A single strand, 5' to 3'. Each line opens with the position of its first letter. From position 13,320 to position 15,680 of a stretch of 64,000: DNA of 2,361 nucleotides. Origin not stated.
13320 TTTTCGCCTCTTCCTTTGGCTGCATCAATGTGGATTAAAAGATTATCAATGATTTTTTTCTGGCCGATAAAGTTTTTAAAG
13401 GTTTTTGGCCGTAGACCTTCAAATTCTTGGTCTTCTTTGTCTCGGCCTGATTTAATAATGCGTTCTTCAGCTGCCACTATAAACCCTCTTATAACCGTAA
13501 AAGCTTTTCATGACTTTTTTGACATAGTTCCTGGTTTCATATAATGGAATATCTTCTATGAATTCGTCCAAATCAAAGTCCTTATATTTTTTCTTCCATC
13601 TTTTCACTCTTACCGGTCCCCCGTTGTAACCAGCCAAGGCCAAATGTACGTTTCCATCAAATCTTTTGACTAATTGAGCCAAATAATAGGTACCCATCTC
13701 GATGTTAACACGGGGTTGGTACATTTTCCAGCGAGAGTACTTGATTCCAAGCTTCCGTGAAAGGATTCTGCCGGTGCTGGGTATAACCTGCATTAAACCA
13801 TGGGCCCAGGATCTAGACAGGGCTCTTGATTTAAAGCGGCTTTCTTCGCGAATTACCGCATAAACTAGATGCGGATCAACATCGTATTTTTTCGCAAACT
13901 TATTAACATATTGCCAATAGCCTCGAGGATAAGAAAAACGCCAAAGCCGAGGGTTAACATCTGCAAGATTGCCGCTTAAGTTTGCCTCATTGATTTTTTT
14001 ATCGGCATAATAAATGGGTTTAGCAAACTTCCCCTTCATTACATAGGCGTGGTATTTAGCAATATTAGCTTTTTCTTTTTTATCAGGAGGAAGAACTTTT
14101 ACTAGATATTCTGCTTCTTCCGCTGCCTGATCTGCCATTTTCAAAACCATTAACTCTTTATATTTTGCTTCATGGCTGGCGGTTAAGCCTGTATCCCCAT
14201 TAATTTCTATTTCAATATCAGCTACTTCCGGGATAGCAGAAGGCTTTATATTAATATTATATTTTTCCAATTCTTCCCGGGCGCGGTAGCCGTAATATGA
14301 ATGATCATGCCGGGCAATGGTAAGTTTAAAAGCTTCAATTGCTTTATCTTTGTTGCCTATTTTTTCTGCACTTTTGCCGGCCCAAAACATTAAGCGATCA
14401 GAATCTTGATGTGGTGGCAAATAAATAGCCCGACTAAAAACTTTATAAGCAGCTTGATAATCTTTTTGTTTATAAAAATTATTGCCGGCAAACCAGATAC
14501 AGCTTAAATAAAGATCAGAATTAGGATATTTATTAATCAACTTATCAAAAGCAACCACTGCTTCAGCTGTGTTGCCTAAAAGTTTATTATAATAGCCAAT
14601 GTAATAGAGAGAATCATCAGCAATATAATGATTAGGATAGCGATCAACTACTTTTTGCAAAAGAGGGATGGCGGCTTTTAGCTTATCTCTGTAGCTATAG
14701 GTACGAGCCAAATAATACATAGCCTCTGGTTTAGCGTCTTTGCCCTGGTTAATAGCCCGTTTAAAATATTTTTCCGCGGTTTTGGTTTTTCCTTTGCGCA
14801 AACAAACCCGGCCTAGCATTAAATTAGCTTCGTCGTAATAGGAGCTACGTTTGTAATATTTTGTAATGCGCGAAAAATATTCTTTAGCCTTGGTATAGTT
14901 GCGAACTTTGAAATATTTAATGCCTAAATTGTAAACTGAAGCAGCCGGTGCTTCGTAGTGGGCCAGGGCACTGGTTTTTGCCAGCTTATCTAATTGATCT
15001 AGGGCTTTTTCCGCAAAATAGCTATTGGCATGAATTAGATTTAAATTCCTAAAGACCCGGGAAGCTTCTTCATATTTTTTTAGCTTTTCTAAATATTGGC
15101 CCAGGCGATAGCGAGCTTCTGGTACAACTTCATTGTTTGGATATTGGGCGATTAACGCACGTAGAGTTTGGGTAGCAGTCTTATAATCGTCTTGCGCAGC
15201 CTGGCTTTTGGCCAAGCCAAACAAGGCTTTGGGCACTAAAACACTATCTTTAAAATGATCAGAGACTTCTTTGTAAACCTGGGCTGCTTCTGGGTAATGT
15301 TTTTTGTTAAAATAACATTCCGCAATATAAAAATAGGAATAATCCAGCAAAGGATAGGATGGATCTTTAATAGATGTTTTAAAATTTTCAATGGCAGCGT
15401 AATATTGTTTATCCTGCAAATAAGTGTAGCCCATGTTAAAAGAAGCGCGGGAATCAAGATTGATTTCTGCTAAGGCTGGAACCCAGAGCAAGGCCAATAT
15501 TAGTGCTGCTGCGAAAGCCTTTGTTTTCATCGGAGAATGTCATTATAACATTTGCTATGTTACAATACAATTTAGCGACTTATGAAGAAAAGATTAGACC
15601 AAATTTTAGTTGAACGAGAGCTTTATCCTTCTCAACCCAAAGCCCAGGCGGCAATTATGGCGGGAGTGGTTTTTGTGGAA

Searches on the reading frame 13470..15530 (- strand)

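Call 32: search_protein_families(library=ncbifam, proteins=[window:13470-15530:-], max_evalue=0.00001)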
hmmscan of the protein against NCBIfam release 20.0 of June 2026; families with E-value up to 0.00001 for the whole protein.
window:13470-15530:- (687 aa): 20 families
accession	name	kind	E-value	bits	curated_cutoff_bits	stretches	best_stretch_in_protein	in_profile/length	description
NF047373.1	BB0259_flg_lyt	exception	6.4e-55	187.2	234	1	394-685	415-693/705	flagellar assembly lytic transglycosylase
TIGR02795.1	tol_pal_ybgF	equivalog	1.2e-47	161.4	90.1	5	28-134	3-110/119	tol-pal system protein YbgF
NF008631.0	PRK11619.1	equivalog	1e-27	96.8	536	1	444-675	400-619/644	murein transglycosylase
NF040959.1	MamA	equivalog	1e-19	70.8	200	2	201-337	42-171/204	magnetosome protein MamA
TIGR03302.1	OM_YfiO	subfamily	1.3e-19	70.6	81.4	2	67-186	37-164/239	outer membrane protein assembly factor BamD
NF052312.1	T9SS_PorW_SprE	equivalog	7.9e-16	57.8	250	1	206-408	115-320/716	type IX secretion system periplasmic lipoprotein PorW/SprE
NF008670.0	PRK11671.1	equivalog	1.7e-13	50.5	375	1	536-627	190-284/359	membrane-bound lytic murein transglycosylase MltC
TIGR02552.1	LcrH_SycD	equivalog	7.3e-13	48.4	104.8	0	307-411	20-119/136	SycD/LcrH family type III secretion system chaperone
TIGR02521.1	type_IV_pilW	equivalog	8.4e-13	48.4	154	0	235-301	137-202/234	type IV pilus biogenesis/stability protein PilW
NF008757.0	PRK11788.1-5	equivalog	9e-12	44.8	363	1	147-339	131-316/388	lipopolysaccharide assembly protein LapB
TIGR02917.1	PEP_TPR_lipo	equivalog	3.5e-11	41.8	312.2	0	174-304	278-399/899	XrtA/PEP-CTERM system TPR-repeat protein PrsT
NF008050.0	PRK10783.1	equivalog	5.6e-09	34.8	508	1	542-674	108-238/457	murein transglycosylase D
NF047507.1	TPR_BatC_Lepto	exception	2.2e-08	33.8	175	0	349-426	31-105/214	TPR repeat-containing protein BatC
TIGR00540.1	TPR_hemY_coli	hypoth_equivalog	3e-08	32.9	142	0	178-258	310-384/385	heme biosynthesis-associated TPR protein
NF012014.0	PRK15470.1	equivalog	9.3e-08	31.9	233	1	543-620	44-124/203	membrane-bound lytic murein transglycosylase EmtA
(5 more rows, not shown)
